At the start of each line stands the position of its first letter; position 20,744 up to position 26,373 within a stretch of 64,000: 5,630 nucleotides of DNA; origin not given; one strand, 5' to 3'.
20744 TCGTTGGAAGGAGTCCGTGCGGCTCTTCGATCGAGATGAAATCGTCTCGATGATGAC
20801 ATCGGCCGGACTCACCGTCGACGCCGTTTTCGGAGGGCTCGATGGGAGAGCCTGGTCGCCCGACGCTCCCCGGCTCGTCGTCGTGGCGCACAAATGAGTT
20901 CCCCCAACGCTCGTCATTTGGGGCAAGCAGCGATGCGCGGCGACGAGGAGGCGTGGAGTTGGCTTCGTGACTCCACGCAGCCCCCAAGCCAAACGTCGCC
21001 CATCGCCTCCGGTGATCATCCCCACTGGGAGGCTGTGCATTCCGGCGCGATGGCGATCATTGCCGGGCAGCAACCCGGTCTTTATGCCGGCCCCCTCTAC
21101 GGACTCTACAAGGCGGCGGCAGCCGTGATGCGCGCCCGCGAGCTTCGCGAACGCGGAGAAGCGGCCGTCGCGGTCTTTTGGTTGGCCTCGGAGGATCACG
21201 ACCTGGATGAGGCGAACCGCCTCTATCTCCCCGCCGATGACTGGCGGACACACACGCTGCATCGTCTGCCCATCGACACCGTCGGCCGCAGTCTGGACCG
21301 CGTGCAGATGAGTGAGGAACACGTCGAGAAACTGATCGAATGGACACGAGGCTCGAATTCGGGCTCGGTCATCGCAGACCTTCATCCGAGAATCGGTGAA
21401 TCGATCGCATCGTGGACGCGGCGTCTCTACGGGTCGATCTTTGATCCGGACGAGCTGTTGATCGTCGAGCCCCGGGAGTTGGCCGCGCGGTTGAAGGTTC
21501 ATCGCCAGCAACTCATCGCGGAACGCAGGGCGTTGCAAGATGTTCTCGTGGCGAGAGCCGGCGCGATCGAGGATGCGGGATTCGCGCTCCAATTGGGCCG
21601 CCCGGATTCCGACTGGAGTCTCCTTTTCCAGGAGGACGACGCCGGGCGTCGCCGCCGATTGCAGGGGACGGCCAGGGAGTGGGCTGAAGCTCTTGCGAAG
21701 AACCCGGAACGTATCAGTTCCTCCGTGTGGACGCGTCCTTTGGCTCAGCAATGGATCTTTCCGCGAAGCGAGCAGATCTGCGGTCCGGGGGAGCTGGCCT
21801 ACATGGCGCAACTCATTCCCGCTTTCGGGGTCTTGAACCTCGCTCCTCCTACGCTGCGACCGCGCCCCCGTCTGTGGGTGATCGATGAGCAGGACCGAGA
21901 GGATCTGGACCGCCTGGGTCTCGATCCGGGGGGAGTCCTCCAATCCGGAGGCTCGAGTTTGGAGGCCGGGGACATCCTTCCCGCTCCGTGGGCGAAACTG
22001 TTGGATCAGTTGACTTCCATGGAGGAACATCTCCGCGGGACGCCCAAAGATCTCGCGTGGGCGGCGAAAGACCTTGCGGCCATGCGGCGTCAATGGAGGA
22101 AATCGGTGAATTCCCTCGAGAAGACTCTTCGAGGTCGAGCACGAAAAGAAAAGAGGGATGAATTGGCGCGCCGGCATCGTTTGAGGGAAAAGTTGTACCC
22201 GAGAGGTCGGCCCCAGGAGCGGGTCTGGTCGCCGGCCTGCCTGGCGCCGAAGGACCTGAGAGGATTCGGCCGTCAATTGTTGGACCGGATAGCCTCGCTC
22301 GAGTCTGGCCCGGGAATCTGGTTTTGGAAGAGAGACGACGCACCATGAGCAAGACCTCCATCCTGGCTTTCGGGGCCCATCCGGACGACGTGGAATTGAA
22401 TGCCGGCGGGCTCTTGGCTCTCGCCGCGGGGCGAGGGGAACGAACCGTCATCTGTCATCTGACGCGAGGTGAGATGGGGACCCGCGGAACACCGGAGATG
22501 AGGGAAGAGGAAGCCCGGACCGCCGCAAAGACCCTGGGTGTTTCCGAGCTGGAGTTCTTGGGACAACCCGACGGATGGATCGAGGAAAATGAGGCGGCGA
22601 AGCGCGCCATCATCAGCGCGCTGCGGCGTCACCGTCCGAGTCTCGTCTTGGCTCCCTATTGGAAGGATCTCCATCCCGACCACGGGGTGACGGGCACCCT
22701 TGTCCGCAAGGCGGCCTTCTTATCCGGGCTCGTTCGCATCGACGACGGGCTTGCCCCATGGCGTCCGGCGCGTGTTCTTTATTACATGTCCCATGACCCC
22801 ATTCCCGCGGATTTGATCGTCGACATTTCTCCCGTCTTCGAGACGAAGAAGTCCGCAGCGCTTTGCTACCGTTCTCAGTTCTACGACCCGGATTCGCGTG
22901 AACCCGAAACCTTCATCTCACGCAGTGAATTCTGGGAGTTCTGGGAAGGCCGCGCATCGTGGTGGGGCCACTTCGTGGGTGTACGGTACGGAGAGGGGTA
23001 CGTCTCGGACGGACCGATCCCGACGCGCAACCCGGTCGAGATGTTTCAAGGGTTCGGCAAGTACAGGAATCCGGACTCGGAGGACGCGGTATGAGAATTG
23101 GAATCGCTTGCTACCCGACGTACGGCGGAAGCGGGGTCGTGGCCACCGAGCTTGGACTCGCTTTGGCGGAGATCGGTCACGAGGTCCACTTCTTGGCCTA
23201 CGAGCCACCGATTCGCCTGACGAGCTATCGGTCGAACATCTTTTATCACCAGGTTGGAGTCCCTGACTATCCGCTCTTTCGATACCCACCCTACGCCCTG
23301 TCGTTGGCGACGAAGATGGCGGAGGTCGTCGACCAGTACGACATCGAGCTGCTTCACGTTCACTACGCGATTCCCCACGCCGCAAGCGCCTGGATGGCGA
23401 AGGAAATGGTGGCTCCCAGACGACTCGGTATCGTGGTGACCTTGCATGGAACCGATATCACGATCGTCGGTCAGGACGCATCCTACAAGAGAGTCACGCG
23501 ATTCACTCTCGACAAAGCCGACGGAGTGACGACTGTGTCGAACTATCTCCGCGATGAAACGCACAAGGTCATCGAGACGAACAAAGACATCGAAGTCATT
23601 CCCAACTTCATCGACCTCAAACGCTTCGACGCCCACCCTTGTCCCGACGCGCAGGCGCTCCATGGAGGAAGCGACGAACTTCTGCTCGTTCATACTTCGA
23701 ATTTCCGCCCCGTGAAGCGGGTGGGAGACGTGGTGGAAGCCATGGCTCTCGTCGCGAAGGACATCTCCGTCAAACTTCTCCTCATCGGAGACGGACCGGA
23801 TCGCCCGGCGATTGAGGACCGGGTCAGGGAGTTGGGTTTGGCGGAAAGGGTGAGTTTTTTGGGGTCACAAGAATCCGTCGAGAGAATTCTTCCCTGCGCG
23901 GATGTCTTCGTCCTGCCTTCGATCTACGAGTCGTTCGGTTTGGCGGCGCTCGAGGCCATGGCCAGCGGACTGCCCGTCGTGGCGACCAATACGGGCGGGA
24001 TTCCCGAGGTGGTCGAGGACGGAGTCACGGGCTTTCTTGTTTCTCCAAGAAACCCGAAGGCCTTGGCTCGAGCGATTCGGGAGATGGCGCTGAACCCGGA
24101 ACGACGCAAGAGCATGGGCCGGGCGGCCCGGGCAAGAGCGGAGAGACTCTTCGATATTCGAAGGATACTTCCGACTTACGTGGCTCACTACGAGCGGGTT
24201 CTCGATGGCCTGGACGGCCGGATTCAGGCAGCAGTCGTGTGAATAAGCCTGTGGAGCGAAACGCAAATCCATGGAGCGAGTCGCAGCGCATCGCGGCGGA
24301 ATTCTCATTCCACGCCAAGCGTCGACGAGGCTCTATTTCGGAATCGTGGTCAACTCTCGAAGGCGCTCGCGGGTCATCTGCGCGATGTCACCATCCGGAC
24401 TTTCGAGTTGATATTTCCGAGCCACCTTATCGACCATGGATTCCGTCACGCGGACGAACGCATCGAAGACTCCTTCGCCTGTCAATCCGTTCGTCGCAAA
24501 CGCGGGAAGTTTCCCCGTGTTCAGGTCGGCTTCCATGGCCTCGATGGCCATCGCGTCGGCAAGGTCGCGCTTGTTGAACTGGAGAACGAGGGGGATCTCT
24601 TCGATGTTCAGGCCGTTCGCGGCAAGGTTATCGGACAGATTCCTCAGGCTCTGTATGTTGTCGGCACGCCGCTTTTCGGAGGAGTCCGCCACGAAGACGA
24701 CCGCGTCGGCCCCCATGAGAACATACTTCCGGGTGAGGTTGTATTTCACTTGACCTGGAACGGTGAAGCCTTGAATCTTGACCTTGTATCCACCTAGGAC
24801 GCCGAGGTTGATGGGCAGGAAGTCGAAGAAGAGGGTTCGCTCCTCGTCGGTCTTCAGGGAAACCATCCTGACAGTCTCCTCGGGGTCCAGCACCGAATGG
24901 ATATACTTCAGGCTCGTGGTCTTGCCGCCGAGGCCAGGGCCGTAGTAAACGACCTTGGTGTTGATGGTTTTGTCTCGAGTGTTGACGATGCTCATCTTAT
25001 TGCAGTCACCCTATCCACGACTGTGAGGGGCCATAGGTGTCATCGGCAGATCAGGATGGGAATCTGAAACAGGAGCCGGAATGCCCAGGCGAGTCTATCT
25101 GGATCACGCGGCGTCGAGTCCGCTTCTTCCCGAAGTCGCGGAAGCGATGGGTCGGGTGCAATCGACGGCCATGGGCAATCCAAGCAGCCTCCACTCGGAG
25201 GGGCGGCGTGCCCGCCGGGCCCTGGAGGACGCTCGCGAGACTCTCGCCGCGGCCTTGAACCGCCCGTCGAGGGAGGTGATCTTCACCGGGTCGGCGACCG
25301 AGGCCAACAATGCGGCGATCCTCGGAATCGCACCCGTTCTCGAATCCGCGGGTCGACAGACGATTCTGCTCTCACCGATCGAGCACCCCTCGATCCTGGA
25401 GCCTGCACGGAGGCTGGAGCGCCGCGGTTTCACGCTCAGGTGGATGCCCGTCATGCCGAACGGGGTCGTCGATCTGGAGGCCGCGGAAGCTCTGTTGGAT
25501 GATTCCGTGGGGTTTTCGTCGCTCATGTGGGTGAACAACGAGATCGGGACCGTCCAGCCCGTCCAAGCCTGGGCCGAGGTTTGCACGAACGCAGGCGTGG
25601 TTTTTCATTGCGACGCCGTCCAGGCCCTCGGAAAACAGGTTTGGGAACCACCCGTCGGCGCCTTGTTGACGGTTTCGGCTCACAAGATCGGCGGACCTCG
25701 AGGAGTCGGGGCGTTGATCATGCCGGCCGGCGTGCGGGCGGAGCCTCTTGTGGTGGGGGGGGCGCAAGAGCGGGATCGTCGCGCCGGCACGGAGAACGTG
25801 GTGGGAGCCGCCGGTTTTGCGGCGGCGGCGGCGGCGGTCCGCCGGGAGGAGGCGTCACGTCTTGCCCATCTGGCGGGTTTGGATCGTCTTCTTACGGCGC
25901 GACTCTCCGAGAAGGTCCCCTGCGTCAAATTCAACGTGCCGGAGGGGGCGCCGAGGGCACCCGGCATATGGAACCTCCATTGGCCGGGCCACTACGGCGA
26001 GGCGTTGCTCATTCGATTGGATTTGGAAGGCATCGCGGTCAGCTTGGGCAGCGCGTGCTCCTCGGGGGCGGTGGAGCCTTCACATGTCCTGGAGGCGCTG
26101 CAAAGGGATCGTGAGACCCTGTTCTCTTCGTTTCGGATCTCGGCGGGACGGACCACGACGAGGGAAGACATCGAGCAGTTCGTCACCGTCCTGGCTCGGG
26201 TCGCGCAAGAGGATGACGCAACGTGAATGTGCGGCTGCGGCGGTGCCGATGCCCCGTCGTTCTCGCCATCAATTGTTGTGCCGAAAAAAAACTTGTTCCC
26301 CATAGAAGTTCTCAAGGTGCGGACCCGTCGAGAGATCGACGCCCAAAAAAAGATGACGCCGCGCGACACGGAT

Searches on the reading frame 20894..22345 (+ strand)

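Call 80: search_protein_families(library=pfam, proteins=[window:20894-22345:+], max_evalue=0.00001)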
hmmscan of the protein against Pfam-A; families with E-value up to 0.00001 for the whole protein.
window:20894-22345:+ (484 aa): 2 families
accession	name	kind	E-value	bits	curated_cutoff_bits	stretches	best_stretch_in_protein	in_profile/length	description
PF10079.15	Rossmann-like_BshC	-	3.1e-38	132.6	27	1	50-324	83-379/380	Bacillithiol biosynthesis BshC, N-terminal Rossmann-like domain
PF24850.1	CC_BshC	-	1.7e-08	34.9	27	1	395-450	76-131/159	Bacillithiol biosynthesis BshC, C-terminal coiled-coil domain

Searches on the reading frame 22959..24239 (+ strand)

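Call 80: search_protein_families(library=pfam, proteins=[window:22959-24239:+], max_evalue=0.00001)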
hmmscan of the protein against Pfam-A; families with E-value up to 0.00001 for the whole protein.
window:22959-24239:+ (427 aa): 7 families
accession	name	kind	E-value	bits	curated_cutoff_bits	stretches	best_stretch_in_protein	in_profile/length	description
PF00534.26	Glycos_transf_1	-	6.5e-43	146.7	26.4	1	239-392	14-171/172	Glycosyl transferases group 1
PF13692.12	Glyco_trans_1_4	-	4.3e-40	137.7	27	1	243-376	4-139/142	Glycosyl transferases group 1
PF13439.12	Glyco_transf_4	-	7.9e-29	101.3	28.5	1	55-222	1-170/170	Glycosyltransferase Family 4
PF13579.12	Glyco_trans_4_4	-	1.3e-20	74.8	29.7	1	56-216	1-157/158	Glycosyl transferase 4-like domain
PF20706.3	GT4-conflict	-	1.2e-15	57.9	26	1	180-391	140-369/385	Family 4 Glycosyltransferase in conflict systems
PF13477.12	Glyco_trans_4_2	-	1.5e-07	32.1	23.4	1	67-193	18-138/139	Glycosyl transferase 4-like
PF13524.12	Glyco_trans_1_2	-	3.4e-07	30.8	25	1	331-402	68-137/144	Glycosyl transferase-like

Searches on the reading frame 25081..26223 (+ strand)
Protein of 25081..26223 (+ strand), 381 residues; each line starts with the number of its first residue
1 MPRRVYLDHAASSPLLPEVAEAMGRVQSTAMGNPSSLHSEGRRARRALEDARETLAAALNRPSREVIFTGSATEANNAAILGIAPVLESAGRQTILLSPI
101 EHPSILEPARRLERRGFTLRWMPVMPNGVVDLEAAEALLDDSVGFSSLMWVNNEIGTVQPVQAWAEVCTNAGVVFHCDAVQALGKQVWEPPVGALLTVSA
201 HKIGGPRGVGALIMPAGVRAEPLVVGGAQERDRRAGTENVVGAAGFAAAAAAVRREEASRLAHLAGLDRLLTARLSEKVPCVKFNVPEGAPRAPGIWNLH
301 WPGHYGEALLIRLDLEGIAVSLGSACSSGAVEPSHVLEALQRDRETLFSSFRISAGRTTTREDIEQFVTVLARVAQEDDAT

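Call 80: search_protein_families(library=pfam, proteins=[window:25081-26223:+], max_evalue=0.00001)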
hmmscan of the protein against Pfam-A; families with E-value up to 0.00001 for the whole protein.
window:25081-26223:+ (381 aa): 1 family
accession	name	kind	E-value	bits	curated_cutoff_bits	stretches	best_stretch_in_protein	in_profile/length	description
PF00266.25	Aminotran_5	-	3.1e-64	217.7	21.5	1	5-367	1-371/371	Aminotransferase class-V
